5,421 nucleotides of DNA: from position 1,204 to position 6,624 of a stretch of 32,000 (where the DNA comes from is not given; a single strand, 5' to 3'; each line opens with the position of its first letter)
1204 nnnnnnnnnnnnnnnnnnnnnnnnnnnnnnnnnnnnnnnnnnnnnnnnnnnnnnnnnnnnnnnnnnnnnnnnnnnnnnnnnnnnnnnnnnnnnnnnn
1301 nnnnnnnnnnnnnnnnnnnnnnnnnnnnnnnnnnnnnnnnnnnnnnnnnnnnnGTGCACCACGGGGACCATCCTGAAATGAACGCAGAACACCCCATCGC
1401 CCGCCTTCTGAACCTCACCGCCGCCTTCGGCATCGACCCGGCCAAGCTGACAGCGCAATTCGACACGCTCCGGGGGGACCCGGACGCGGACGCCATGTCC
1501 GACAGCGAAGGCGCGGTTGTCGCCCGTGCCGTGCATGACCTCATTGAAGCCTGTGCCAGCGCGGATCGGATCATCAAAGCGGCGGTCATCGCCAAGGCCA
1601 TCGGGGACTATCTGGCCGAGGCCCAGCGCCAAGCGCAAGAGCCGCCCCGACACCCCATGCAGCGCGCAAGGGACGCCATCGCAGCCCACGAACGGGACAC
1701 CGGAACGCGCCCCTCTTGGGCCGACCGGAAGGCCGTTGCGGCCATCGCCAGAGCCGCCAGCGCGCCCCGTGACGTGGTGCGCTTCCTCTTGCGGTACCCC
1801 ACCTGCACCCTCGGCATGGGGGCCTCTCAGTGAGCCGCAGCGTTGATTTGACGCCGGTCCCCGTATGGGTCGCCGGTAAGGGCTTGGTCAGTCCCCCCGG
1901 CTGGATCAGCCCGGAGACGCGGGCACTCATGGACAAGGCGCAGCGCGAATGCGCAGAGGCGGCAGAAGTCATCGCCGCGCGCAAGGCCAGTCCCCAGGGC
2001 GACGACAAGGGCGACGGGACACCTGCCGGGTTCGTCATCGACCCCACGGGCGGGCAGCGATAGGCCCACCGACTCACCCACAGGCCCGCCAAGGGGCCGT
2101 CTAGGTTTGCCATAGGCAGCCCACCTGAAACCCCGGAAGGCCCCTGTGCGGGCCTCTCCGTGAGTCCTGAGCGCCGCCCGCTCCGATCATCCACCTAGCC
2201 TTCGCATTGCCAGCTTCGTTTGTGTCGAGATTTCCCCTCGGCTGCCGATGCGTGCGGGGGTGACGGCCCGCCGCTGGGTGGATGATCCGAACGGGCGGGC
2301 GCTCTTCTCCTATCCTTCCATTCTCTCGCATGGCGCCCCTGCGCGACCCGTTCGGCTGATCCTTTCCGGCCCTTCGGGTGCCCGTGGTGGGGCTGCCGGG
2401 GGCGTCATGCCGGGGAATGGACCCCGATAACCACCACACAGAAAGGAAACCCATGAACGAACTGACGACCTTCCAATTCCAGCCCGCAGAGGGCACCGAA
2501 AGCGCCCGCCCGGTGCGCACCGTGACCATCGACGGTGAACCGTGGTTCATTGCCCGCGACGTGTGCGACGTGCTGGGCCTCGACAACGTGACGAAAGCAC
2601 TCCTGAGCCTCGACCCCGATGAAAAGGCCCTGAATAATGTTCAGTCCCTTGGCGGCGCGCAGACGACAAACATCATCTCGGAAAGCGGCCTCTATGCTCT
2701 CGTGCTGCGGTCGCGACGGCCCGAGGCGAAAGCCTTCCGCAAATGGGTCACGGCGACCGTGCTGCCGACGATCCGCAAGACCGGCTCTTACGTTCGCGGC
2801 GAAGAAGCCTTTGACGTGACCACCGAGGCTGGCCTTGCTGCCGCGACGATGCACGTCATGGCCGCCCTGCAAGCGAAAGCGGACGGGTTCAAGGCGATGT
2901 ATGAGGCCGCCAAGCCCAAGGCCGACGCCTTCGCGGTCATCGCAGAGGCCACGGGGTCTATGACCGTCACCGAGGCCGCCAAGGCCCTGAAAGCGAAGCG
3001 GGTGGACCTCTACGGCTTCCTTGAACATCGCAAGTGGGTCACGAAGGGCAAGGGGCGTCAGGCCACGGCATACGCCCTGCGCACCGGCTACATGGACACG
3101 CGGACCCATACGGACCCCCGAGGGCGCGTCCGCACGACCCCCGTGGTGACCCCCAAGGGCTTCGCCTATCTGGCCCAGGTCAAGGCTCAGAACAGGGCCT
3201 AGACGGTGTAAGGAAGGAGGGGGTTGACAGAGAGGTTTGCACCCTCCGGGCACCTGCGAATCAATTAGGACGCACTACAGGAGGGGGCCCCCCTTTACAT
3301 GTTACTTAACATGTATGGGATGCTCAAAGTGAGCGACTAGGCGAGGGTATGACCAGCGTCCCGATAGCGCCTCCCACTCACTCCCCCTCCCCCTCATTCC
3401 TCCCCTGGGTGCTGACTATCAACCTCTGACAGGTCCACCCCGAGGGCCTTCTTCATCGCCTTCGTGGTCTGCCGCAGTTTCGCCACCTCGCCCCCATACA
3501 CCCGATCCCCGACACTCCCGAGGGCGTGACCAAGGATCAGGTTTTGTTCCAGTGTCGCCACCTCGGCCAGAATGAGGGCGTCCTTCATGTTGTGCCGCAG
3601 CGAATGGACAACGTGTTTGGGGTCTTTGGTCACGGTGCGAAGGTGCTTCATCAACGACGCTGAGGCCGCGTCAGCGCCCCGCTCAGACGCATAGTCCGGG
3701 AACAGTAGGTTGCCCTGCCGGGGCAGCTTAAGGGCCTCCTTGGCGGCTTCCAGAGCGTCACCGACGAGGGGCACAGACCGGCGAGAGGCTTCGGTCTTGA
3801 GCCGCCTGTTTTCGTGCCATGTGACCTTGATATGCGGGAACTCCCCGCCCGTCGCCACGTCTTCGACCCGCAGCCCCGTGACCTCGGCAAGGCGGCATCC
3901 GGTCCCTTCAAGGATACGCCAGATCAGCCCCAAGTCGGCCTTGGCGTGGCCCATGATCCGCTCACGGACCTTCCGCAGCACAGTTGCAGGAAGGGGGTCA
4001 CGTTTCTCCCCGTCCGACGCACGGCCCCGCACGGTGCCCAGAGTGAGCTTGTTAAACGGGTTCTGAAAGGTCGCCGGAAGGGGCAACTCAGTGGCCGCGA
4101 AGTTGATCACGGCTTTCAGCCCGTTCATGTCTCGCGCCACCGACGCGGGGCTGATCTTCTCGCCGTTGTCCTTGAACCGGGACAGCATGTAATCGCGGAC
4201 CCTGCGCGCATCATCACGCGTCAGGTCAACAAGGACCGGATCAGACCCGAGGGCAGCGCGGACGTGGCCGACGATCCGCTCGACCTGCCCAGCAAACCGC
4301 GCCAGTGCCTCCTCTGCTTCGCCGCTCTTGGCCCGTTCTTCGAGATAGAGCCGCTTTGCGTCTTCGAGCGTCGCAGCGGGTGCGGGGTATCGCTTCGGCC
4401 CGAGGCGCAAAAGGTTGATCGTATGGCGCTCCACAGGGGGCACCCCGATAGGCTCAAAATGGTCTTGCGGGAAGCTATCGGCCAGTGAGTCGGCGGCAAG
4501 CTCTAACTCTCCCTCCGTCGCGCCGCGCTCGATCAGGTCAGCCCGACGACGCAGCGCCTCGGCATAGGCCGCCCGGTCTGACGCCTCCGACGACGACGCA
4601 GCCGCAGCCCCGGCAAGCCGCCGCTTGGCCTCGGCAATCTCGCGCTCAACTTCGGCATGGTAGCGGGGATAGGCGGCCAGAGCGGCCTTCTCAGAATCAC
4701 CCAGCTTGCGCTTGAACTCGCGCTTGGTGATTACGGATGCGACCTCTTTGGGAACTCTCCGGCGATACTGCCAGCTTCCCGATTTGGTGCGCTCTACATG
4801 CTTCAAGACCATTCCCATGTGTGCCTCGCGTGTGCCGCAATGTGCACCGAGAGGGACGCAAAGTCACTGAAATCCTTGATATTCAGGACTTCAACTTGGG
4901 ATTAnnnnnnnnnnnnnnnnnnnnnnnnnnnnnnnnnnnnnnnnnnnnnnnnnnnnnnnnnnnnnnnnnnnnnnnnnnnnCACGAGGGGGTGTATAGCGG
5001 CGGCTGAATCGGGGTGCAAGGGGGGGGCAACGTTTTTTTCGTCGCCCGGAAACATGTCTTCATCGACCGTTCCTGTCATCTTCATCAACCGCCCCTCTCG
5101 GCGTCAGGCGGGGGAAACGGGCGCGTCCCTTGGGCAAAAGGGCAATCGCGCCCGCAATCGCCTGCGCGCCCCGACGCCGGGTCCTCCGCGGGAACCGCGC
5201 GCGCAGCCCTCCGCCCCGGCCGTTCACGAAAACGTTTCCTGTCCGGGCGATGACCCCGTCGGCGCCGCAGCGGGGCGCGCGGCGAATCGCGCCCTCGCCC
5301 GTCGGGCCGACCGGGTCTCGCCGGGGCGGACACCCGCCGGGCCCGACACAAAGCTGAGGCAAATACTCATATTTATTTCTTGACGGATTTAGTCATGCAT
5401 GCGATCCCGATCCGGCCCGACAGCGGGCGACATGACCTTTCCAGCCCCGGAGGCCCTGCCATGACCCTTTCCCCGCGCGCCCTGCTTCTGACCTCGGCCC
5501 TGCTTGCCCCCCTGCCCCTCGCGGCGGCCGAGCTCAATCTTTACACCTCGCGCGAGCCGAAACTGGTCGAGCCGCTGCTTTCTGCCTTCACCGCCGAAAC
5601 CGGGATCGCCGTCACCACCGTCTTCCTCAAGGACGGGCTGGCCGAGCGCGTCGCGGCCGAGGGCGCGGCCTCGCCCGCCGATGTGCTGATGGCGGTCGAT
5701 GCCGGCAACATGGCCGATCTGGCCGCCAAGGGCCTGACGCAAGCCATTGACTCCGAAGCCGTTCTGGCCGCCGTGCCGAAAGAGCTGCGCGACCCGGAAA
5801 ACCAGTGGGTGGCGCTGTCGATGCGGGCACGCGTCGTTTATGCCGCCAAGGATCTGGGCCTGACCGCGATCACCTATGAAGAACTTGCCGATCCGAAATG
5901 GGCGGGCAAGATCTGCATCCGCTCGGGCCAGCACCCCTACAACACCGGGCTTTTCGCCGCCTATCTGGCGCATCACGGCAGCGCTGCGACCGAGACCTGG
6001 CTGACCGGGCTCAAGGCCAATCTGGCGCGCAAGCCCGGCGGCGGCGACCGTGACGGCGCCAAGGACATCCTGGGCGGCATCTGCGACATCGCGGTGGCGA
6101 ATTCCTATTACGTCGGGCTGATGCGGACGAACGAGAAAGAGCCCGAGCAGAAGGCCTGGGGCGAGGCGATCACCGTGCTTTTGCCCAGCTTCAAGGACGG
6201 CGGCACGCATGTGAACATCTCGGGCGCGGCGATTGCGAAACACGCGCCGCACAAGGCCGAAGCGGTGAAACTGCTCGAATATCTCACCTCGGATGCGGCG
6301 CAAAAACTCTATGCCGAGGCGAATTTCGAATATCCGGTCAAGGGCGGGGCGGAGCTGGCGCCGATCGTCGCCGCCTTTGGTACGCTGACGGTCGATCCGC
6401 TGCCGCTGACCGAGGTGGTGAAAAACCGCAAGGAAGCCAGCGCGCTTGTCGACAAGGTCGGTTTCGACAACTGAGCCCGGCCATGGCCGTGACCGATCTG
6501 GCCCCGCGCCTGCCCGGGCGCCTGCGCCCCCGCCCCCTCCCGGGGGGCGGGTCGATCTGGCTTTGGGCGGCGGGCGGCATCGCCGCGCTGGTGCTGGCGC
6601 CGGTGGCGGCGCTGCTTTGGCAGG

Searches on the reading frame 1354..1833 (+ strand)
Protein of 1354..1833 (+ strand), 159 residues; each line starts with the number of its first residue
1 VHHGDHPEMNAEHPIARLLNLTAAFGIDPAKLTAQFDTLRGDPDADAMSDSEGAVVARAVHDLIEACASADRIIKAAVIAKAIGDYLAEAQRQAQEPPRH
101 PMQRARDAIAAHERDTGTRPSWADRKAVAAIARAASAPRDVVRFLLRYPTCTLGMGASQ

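Call 96: search_protein_families(library=pfam, max_evalue=0.01, proteins=[window:1354-1833:+])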
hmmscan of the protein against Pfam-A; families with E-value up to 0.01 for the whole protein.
window:1354-1833:+ (159 aa): 2 families
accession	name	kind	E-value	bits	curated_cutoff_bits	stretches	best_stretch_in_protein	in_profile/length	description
PF24398.1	DUF7542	-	0.0034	17.5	28.2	1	102-135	22-55/77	Family of unknown function (DUF7542)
PF07704.17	PSK_trans_fac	-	0.0071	17.7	28.3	1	59-115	9-66/82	Rv0623-like transcription factor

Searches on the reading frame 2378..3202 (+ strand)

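Call 7: search_protein_families(library=pfam, max_evalue=0.001, proteins=[window:2378-3202:+])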
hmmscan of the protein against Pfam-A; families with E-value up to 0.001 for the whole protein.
window:2378-3202:+ (274 aa): 2 families
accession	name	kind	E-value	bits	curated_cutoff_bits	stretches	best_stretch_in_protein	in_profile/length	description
PF02498.22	Bro-N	-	6.6e-25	88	25.6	1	46-130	2-96/96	BRO family, N-terminal domain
PF03374.19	ANT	-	1.4e-17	64.4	25.3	1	176-267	5-103/108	Phage antirepressor protein KilAC domain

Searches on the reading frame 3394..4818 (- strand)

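Call 7: search_protein_families(library=pfam, max_evalue=0.001, proteins=[window:3394-4818:-])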
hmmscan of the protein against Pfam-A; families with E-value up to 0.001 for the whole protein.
window:3394-4818:- (474 aa): 2 families
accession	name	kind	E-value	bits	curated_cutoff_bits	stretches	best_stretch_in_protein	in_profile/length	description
PF00589.27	Phage_integrase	-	4.1e-08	33.6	27.1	1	291-432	14-157/172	Phage integrase family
PF20172.3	DUF6538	-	2.6e-06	27.5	27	1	11-65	5-59/60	Domain of unknown function (DUF6538)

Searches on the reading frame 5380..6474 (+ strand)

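Call 7: search_protein_families(library=pfam, max_evalue=0.001, proteins=[window:5380-6474:+])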
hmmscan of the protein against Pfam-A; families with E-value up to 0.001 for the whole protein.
window:5380-6474:+ (364 aa): 4 families
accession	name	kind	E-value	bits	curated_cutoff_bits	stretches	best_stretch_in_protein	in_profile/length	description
PF01547.30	SBP_bac_1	-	5.7e-17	63.1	26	1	61-309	9-307/307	Bacterial extracellular solute-binding protein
PF13343.11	SBP_bac_6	-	1.6e-16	61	24.6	1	99-322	3-220/245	Bacterial extracellular solute-binding protein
PF13531.11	SBP_bac_11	-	4.1e-11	43.5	25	1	61-314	11-224/227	Bacterial extracellular solute-binding protein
PF13416.11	SBP_bac_8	-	8.2e-11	42.6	27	1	68-329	4-270/279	Bacterial extracellular solute-binding protein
